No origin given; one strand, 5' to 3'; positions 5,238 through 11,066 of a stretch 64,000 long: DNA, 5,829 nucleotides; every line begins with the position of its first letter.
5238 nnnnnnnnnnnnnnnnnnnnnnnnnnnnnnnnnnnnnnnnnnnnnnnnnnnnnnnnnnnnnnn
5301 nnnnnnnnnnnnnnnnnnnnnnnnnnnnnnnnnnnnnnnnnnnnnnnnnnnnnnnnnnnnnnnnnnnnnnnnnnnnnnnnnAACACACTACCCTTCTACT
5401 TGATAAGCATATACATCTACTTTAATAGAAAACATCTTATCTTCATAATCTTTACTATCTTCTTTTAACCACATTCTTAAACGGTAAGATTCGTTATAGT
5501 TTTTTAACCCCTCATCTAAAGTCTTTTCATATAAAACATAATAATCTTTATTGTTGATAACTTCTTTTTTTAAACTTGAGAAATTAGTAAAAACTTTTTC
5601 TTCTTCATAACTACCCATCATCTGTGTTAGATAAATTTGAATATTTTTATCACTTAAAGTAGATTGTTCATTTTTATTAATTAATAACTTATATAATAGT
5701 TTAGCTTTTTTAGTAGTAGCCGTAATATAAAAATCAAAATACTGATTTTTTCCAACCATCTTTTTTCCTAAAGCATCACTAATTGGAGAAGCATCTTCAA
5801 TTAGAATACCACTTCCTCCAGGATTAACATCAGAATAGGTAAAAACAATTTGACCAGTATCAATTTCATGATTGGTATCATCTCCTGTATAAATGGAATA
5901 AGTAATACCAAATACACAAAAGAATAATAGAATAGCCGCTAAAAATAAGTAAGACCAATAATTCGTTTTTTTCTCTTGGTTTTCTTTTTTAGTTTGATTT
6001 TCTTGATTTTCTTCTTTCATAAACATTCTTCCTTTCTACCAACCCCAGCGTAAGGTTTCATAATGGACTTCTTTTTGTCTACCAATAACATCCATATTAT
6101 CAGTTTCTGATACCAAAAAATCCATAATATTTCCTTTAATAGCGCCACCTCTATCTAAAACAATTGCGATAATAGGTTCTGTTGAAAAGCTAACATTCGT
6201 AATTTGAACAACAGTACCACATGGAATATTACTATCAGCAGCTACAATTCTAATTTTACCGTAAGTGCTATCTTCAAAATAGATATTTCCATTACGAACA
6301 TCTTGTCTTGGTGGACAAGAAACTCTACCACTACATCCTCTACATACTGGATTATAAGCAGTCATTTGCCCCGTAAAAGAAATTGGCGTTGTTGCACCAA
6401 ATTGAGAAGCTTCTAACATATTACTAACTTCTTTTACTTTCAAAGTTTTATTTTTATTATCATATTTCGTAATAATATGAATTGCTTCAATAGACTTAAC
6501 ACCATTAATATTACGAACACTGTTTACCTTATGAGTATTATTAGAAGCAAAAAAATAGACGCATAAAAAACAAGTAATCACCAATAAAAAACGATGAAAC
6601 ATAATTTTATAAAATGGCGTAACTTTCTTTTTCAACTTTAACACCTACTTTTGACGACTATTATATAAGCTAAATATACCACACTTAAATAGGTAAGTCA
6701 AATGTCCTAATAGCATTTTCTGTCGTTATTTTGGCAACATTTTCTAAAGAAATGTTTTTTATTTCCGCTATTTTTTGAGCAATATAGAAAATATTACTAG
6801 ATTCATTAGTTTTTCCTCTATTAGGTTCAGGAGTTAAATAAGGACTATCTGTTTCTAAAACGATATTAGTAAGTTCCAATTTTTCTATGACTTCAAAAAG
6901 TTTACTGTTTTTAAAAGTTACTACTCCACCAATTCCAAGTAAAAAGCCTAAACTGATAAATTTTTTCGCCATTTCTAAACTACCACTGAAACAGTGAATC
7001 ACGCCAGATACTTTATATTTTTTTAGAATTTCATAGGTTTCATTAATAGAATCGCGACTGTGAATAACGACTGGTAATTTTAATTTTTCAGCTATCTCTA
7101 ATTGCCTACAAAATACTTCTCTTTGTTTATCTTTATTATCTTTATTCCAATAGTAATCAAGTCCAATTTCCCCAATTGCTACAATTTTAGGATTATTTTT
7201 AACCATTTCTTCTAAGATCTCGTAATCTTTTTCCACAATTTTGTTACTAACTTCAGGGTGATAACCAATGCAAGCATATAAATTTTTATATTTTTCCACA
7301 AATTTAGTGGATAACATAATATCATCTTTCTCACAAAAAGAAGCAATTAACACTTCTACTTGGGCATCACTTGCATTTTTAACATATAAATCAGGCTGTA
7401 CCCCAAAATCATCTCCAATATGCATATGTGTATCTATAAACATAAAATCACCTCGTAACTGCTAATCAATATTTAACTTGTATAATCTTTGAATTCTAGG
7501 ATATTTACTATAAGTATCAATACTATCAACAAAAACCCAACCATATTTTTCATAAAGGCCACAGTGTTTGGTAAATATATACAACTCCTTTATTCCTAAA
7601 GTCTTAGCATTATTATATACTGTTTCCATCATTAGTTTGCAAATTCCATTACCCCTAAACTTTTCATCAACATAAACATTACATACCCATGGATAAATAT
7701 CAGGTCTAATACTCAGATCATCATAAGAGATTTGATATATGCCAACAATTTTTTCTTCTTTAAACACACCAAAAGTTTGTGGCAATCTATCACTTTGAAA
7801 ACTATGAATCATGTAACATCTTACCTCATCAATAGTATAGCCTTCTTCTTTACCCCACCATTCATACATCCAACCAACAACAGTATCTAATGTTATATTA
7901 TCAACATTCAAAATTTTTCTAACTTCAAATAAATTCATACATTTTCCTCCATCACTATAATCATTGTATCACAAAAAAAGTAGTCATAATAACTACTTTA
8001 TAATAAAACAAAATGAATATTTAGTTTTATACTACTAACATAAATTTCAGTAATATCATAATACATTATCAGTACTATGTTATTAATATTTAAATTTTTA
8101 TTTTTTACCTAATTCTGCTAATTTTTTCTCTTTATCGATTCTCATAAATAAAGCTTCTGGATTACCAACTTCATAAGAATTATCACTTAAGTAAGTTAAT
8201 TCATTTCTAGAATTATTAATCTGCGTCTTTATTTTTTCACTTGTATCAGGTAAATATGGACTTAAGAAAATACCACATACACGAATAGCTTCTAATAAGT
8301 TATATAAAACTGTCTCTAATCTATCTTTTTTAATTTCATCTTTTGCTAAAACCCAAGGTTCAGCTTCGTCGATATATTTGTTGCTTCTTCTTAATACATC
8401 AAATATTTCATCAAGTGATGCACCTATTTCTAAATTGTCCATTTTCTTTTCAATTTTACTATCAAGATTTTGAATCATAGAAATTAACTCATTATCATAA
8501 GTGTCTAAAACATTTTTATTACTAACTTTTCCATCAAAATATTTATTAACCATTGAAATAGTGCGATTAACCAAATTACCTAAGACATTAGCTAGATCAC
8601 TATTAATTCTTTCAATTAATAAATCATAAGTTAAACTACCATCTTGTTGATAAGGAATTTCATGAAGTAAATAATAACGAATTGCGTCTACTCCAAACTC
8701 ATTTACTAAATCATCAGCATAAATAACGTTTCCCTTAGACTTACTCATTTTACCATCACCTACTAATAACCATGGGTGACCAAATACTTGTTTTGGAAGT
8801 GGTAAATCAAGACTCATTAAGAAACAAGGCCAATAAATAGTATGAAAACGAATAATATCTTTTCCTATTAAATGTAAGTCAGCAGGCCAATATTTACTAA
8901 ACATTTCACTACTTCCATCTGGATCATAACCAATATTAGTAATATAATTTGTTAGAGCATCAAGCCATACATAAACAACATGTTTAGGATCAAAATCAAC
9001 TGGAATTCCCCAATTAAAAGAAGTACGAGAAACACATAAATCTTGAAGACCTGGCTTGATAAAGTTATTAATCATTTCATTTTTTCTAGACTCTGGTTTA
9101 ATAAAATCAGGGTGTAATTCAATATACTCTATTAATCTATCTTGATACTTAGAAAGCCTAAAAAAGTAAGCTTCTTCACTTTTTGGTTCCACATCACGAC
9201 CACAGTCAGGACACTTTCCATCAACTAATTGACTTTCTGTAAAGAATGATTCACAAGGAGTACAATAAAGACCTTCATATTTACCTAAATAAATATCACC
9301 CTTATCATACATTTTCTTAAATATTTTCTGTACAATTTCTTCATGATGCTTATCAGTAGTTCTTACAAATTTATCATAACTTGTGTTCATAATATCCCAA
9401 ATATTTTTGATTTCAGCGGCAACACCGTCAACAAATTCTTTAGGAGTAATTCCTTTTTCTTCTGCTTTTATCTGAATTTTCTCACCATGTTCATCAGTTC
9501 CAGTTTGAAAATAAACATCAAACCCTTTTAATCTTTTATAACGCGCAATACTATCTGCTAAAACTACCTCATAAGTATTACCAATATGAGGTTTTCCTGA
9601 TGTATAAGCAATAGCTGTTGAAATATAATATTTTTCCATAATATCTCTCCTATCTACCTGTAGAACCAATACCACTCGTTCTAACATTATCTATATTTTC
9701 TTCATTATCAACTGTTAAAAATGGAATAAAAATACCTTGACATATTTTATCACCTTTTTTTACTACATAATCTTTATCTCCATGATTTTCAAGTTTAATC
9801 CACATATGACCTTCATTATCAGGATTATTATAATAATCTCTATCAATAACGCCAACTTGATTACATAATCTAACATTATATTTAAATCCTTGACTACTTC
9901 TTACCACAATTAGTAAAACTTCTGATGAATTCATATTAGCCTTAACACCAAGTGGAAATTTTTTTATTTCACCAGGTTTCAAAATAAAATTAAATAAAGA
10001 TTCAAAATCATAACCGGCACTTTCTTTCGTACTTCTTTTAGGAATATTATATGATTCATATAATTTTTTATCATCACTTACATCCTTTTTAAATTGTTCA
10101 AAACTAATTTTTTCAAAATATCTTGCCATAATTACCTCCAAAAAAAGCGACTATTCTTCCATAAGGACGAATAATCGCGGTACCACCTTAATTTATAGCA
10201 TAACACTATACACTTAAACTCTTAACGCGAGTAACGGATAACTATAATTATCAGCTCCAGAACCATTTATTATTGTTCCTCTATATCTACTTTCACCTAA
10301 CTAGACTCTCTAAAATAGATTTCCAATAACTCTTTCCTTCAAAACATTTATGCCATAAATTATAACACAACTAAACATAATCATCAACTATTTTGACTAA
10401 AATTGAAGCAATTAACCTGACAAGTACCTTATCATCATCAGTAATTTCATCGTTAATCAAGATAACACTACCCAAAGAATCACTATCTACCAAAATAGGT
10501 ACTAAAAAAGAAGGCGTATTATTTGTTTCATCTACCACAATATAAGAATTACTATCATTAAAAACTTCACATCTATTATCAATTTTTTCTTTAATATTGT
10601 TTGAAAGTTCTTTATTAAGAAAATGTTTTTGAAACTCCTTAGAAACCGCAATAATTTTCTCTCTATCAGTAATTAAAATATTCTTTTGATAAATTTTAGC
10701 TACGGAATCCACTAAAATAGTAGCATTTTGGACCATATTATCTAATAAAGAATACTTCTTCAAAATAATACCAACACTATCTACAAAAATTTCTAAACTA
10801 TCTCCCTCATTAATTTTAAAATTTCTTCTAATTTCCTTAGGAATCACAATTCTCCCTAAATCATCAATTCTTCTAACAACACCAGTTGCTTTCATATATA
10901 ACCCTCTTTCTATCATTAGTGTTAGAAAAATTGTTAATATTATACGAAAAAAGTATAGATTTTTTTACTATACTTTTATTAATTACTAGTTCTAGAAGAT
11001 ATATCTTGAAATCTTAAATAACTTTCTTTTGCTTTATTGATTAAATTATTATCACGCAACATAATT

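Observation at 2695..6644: SipW-type signal peptidase operon with two paralogous secreted proteins inserted into the conserved ksgA-yabE-tatD block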

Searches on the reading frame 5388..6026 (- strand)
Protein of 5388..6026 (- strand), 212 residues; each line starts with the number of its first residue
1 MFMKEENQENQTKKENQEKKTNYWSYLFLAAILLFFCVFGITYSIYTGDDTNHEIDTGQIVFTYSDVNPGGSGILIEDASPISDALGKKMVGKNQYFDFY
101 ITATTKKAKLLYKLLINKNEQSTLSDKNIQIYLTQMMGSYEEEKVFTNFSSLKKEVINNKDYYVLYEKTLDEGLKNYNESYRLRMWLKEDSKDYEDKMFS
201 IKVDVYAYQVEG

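Call 3: search_protein_families(library=pfam, proteins=[window:5388-6026:-], max_evalue=1)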
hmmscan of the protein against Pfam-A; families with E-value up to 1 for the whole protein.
window:5388-6026:- (212 aa): 2 families
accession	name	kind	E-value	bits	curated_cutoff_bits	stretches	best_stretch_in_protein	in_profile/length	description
PF19554.4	DUF6077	-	0.075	12.2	27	1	6-51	94-139/354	Family of unknown function (DUF6077)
PF19059.5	DUF5755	-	0.084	13.5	25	1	73-126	15-66/91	Family of unknown function (DUF5755)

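Call 4: search_protein_families(library=ncbifam, proteins=[window:5388-6026:-], max_evalue=1)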
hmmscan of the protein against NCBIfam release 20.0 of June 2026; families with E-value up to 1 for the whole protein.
window:5388-6026:- (212 aa): 0 families

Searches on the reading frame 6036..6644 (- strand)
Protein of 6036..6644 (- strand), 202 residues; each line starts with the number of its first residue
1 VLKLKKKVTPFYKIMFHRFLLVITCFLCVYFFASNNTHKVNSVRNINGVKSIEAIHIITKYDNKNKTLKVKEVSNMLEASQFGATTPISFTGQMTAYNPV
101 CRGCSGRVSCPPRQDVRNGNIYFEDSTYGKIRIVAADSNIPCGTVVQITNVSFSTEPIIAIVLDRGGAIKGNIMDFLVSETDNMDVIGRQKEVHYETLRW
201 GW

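Call 3: search_protein_families(library=pfam, proteins=[window:6036-6644:-], max_evalue=1)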
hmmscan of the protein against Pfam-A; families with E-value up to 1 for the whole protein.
window:6036-6644:- (202 aa): 1 family
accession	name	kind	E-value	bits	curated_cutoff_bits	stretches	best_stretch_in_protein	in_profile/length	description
PF06725.17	3D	-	1.3e-06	28.9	23.8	1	133-189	2-61/72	3D domain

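Call 4: search_protein_families(library=ncbifam, proteins=[window:6036-6644:-], max_evalue=1)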
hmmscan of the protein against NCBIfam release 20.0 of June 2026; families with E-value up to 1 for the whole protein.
window:6036-6644:- (202 aa): 6 families
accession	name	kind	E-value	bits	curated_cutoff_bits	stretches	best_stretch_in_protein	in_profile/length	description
NF047735.1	MPL36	exception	0.00013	21.8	430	1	127-180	113-163/305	RlpA family plasminogen-binding lipoprotein MPL36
NF040675.1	wall_bind_EntD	exception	0.00044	19.6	590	1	42-190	172-302/310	cell wall-binding protein EntD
NF058633.1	StatPhSurvSpsC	equivalog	0.0042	16.7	280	1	134-179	132-172/223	stationary phase survival protein SpsC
TIGR00413.1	rlpA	subfamily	0.0089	16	82.15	1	127-188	20-80/208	septal ring lytic transglycosylase RlpA family protein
NF040677.1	wall_bind_EntC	exception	0.038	12.8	770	1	133-190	362-414/422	cell wall-binding protein EntC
NF040670.1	wall_bind_EntA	exception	0.057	12.8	560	1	134-190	232-283/291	cell wall-binding protein EntA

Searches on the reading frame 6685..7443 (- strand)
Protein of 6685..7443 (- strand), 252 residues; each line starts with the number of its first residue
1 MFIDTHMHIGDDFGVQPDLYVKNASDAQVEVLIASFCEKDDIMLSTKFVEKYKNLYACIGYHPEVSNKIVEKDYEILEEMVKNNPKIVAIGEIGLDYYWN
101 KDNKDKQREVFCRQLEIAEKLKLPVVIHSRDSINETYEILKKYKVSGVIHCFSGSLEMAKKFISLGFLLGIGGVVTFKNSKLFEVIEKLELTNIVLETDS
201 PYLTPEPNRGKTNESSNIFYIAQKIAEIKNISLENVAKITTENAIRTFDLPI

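Call 3: search_protein_families(library=pfam, proteins=[window:6685-7443:-], max_evalue=1)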
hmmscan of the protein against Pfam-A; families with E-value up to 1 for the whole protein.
window:6685-7443:- (252 aa): 3 families
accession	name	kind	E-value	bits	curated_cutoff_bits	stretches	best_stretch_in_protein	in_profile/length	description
PF01026.27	TatD_DNase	-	1.6e-77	260.7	27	1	3-248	1-252/253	TatD related DNase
PF04909.20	Amidohydro_2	-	0.0066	16.7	26.4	0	102-128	119-144/289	Amidohydrolase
PF01979.26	Amidohydro_1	-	0.02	14.6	25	0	2-19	6-22/345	Amidohydrolase family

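Call 4: search_protein_families(library=ncbifam, proteins=[window:6685-7443:-], max_evalue=1)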
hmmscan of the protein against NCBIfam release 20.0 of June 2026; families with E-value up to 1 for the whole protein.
window:6685-7443:- (252 aa): 8 families
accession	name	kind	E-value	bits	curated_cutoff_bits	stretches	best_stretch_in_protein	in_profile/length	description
TIGR00010.1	TIGR00010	subfamily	1.9e-79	266.7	206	1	2-249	1-252/253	YchF/TatD family DNA exonuclease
NF008075.0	PRK10812.1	equivalog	1.7e-46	158.6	438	1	20-250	25-256/265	metal-dependent hydrolase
NF008522.0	PRK11449.1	equivalog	2e-43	148.4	481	1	2-250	5-258/259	metal-dependent hydrolase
NF007745.0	PRK10425.1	equivalog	6.9e-33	114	395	1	17-250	17-258/260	3'-5' ssDNA/RNA exonuclease TatD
NF041926.1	QatD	equivalog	2.3e-23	82.6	230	1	4-244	1-236/239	Qat anti-phage system TatD family nuclease QatD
NF009060.0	PRK12394.1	equivalog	0.00058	18.7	442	1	94-154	157-219/381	metallo-dependent hydrolase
NF046108.1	RNaseP3Mthcoc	equivalog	0.006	16.2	250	1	88-162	127-199/227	ribonuclease P protein component 3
NF046008.1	ICE_MAGa4850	equivalog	0.69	9.9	55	1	135-203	35-99/233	MAGa4850 family ICE element protein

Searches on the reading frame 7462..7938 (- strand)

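Call 86: search_protein_families(library=pfam, proteins=[window:7462-7938:-], max_evalue=0.0001)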
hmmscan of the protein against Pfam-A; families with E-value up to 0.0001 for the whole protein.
window:7462-7938:- (158 aa): 4 families
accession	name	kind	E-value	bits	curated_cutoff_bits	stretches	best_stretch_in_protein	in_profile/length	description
PF00583.31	Acetyltransf_1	-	3.6e-10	40.6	20.7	1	26-134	6-116/116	Acetyltransferase (GNAT) family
PF13508.13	Acetyltransf_7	-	4.5e-09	37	27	1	58-135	8-83/84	Acetyltransferase (GNAT) domain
PF13527.13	Acetyltransf_9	-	1.4e-07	32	25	1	54-134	42-124/127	Acetyltransferase (GNAT) domain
PF13673.13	Acetyltransf_10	-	7.6e-07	29.6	23.6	1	54-139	32-112/128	Acetyltransferase (GNAT) domain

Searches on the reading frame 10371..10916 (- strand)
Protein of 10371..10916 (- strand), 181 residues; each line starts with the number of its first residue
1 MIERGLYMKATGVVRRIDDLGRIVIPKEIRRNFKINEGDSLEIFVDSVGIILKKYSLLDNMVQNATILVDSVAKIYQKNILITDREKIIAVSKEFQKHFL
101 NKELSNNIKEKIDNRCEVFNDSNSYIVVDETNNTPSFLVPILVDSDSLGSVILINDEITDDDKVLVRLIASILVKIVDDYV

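Call 86: search_protein_families(library=pfam, proteins=[window:10371-10916:-], max_evalue=0.0001)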
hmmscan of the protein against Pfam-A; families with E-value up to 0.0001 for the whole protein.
window:10371-10916:- (181 aa): 2 families
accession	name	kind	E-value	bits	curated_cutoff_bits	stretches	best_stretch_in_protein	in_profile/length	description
PF15714.11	SpoVT_C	-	1.5e-17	64.3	27.5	1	63-175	4-125/128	Stage V sporulation protein T C-terminal, transcription factor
PF04014.23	MazE_antitoxin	-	3.4e-11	43.4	24.7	1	14-56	1-44/48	Antidote-toxin recognition MazE, bacterial antitoxin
